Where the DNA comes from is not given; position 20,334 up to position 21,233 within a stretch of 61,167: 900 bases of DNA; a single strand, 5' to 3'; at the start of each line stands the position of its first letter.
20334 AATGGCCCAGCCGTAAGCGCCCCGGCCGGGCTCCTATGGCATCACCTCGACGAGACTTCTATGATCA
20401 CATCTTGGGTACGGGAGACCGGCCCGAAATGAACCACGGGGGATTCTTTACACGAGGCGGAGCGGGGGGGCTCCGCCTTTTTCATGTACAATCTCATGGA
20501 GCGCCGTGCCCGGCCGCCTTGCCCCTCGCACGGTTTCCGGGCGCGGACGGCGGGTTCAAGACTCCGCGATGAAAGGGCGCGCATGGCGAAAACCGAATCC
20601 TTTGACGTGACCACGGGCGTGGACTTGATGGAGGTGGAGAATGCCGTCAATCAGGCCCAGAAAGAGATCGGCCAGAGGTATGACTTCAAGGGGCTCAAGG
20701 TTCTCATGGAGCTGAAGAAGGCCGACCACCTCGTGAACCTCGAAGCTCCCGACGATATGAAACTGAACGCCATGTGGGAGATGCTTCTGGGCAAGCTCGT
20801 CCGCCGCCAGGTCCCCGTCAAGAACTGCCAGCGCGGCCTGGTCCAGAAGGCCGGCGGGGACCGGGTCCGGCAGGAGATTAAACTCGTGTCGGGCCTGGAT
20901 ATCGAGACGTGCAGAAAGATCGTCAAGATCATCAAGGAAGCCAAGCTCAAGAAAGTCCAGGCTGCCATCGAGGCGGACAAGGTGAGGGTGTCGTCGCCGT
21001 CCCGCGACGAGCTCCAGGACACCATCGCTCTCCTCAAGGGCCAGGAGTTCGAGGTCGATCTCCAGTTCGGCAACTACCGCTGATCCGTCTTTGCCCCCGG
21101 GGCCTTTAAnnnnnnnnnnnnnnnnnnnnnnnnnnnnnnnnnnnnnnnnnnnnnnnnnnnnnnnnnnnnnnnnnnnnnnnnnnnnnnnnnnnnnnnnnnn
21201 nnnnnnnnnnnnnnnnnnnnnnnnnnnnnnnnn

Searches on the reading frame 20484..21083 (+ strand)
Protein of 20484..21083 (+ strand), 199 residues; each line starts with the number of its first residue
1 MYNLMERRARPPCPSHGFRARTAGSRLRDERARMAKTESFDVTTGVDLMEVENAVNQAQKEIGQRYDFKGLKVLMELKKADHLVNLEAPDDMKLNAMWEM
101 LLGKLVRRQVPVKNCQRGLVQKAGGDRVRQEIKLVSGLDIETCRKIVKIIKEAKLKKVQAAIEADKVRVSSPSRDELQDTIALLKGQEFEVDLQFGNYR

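Call 88: search_protein_families(library=pfam, proteins=[window:20484-21083:+], max_evalue=0.0001)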
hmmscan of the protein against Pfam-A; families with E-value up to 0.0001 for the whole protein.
window:20484-21083:+ (199 aa): 1 family
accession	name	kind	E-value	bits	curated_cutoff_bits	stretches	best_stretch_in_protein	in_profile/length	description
PF04461.18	DUF520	-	3e-54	183.9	23.2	1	39-199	2-161/161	Protein of unknown function (DUF520)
